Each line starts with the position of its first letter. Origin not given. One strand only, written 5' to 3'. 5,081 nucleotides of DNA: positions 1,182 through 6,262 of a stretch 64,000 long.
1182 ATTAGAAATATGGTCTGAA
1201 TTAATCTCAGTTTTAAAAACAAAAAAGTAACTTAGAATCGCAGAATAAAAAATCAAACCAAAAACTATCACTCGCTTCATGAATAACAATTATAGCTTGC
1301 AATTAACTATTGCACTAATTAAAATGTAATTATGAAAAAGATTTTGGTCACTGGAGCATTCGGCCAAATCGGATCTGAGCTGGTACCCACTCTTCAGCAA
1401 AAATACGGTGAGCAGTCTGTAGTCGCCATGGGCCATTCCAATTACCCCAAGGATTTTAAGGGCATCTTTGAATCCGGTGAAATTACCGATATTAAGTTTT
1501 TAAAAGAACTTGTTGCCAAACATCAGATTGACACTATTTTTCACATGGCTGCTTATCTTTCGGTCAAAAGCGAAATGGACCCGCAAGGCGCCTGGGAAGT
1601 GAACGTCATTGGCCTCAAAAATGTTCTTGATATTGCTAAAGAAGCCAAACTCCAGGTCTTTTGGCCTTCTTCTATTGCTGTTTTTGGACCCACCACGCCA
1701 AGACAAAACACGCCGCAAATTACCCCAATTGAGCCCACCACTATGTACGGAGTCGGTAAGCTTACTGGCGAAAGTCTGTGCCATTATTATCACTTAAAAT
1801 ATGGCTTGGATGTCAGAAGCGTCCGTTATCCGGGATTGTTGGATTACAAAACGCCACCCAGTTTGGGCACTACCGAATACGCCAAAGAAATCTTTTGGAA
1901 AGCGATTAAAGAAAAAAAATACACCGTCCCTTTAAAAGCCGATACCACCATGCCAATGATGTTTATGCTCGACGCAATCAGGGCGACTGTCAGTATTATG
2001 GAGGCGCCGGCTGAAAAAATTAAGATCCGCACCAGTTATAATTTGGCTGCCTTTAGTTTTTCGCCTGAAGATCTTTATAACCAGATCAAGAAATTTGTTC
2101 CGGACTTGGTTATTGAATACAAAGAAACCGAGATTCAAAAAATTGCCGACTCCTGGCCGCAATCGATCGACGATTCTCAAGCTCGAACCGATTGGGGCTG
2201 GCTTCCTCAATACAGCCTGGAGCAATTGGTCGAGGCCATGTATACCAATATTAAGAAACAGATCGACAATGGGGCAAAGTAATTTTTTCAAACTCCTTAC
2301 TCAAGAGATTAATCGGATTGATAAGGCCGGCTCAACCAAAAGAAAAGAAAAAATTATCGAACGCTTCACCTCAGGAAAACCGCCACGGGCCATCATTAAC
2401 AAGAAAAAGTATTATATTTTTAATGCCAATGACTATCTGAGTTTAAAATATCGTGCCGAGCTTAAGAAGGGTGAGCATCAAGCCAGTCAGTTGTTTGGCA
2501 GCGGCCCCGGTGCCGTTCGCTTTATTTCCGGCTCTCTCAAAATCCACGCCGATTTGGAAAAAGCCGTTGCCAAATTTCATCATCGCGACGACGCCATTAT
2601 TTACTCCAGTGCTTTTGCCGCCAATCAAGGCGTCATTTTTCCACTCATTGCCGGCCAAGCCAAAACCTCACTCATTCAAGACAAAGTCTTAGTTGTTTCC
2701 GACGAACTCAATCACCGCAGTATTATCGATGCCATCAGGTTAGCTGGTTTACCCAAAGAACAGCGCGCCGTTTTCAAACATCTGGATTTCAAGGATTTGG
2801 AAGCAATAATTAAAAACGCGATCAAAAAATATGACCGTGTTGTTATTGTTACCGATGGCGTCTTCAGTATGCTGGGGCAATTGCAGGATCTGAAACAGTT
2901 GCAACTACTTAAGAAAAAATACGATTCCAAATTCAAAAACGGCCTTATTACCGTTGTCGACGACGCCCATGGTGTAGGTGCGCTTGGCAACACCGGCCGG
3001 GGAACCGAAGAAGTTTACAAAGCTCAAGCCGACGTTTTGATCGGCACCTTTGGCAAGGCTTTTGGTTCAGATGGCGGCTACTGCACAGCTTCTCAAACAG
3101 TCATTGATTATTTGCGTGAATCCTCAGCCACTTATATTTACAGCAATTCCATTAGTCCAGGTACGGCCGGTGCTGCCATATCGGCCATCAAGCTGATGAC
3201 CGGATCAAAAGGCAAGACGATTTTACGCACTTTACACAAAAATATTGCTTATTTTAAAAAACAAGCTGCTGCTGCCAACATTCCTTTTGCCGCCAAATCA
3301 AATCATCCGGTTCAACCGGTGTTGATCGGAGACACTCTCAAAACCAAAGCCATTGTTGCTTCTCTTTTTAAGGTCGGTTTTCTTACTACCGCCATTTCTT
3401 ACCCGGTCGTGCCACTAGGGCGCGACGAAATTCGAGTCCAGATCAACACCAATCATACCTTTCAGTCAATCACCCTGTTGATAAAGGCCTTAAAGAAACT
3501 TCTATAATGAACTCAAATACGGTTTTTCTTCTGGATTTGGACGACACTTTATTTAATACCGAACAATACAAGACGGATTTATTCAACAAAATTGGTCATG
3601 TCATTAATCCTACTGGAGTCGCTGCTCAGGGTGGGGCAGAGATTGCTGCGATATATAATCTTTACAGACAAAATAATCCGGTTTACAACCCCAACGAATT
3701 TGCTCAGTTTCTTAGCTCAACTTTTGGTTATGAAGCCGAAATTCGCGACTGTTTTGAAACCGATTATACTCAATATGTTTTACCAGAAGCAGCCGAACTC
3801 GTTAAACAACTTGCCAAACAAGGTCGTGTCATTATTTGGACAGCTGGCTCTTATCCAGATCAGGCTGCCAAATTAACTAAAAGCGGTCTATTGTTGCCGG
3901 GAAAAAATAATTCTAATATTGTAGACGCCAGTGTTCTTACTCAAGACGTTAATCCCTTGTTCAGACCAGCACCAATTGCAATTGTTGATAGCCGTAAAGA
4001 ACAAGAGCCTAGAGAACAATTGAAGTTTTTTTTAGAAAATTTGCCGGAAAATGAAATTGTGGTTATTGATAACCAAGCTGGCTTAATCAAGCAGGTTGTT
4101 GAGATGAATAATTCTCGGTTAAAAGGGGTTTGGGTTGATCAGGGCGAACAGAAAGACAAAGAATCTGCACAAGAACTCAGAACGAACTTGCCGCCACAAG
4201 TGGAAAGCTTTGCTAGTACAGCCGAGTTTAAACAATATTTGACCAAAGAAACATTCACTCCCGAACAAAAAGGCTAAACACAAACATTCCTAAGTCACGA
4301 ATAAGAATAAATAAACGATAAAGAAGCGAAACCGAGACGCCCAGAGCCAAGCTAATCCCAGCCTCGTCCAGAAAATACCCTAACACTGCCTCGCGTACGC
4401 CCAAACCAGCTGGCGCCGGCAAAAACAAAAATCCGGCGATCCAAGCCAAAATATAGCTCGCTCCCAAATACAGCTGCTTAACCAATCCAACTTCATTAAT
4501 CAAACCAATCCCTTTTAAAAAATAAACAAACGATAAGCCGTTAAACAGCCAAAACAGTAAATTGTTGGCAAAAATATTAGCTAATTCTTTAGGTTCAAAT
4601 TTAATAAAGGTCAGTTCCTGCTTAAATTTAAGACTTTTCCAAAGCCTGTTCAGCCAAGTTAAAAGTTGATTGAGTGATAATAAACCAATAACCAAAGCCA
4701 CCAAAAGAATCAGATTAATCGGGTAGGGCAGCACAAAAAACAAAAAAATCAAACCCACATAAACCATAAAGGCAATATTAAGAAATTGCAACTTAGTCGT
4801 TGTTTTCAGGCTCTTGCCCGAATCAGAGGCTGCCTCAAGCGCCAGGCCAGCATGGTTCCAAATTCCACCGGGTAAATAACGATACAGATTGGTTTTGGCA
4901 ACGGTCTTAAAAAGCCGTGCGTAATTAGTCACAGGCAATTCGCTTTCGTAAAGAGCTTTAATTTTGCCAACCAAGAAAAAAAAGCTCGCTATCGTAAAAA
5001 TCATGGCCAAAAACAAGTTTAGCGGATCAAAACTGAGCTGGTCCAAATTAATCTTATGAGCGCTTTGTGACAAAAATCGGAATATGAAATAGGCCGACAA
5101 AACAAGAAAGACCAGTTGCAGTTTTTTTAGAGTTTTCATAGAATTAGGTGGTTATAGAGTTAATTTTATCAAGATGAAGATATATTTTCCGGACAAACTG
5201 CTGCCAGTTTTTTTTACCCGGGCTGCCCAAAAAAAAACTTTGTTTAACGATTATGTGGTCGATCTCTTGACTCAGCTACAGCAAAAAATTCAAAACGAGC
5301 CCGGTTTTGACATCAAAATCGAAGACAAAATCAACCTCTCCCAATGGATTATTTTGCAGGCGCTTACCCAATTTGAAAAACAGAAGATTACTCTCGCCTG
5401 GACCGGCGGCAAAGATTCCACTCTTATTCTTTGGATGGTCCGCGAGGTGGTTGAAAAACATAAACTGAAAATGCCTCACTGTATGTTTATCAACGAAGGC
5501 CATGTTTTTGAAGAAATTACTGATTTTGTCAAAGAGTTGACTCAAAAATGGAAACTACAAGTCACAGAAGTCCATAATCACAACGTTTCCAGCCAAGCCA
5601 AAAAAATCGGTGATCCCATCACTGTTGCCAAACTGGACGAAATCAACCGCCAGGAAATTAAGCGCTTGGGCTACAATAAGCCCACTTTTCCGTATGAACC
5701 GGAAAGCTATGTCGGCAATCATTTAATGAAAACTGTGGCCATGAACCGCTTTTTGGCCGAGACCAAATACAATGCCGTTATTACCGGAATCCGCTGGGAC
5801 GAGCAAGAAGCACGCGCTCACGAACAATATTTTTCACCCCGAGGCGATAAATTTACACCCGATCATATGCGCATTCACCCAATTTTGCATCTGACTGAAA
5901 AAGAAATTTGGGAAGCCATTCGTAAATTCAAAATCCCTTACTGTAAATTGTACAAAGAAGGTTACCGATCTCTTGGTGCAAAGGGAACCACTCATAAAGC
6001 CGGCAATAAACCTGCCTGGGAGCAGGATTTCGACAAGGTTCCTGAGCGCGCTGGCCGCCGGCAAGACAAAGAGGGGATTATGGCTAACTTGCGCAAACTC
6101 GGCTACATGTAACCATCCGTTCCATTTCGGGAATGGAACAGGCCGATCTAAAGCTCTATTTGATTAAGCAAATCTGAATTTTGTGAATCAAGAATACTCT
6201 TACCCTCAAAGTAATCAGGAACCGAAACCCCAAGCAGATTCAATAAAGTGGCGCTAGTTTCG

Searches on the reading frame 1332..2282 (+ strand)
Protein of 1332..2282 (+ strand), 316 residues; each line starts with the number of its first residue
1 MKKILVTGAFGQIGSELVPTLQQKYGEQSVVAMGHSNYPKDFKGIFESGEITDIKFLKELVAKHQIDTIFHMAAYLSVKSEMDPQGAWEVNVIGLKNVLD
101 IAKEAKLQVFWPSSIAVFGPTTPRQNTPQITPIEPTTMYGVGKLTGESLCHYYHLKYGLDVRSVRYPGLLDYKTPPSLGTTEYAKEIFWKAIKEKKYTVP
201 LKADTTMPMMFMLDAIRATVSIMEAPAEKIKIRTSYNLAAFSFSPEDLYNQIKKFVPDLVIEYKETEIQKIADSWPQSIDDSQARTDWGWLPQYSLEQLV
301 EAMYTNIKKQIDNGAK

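Call 60: search_protein_families(library=pfam, proteins=[window:1332-2282:+], max_evalue=0.00001)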
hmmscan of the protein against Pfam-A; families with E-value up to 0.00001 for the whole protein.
window:1332-2282:+ (316 aa): 6 families
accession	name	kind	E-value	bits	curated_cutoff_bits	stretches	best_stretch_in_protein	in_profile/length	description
PF01370.27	Epimerase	-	1.9e-32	113.1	20.9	1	4-237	1-238/240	NAD dependent epimerase/dehydratase family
PF16363.11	GDP_Man_Dehyd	-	3.6e-26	92.9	27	1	5-303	1-332/332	GDP-mannose 4,6 dehydratase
PF04321.23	RmlD_sub_bind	-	2e-17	63.6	27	1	3-152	2-138/287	RmlD substrate binding domain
PF02719.21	Polysacc_synt_2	-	2.8e-11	43.6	20.2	1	4-109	1-122/293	Polysaccharide biosynthesis protein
PF01073.25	3Beta_HSD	-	7.2e-09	35.5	22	1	5-122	1-124/280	3-beta hydroxysteroid dehydrogenase/isomerase family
PF07993.18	NAD_binding_4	-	4.2e-07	29.8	20.1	1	64-159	87-197/258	Male sterility protein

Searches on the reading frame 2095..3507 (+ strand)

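Call 60: search_protein_families(library=pfam, proteins=[window:2095-3507:+], max_evalue=0.00001)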
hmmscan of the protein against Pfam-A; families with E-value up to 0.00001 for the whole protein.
window:2095-3507:+ (470 aa): 1 family
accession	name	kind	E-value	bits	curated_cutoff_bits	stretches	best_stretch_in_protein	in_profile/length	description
PF00155.27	Aminotran_1_2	-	1.2e-38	133.7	19.7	1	109-466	6-361/361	Aminotransferase class I and II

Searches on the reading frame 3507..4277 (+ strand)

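Call 60: search_protein_families(library=pfam, proteins=[window:3507-4277:+], max_evalue=0.00001)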
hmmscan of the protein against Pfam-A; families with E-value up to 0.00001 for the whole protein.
window:3507-4277:+ (256 aa): 1 family
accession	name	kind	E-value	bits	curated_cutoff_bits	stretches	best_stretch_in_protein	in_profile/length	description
PF00702.32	Hydrolase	-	1.2e-06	29.5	26.4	1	6-127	3-136/191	haloacid dehalogenase-like hydrolase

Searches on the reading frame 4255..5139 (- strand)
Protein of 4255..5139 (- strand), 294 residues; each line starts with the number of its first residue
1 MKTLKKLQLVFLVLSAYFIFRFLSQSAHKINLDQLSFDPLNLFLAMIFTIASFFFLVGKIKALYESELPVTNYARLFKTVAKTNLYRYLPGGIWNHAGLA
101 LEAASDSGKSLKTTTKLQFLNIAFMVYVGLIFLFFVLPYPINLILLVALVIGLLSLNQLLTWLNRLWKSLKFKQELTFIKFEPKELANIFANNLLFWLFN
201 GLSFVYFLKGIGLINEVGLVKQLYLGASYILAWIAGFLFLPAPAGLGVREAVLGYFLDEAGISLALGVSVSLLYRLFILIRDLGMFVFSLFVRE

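Call 60: search_protein_families(library=pfam, proteins=[window:4255-5139:-], max_evalue=0.00001)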
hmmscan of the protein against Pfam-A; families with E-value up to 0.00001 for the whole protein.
window:4255-5139:- (294 aa): 1 family
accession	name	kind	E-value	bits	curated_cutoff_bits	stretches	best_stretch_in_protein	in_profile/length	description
PF03706.18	LPG_synthase_TM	-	4.8e-08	33.3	33.4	1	108-279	107-295/302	Lysylphosphatidylglycerol synthase TM region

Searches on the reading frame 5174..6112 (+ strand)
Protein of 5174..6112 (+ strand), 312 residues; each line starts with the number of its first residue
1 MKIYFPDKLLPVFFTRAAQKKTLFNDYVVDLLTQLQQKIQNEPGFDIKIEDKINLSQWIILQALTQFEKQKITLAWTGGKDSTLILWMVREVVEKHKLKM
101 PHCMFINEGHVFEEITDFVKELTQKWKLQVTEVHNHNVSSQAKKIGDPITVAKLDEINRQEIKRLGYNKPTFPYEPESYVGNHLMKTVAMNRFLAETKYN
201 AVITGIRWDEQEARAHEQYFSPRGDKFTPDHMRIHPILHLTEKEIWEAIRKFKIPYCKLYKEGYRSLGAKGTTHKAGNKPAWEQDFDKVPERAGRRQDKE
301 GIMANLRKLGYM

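Call 60: search_protein_families(library=pfam, proteins=[window:5174-6112:+], max_evalue=0.00001)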
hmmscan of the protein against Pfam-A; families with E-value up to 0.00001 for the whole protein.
window:5174-6112:+ (312 aa): 1 family
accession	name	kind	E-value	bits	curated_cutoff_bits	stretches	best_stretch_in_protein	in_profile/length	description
PF01507.26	PAPS_reduct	-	7.3e-32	111.2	22.5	1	72-274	2-174/175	Phosphoadenosine phosphosulfate reductase domain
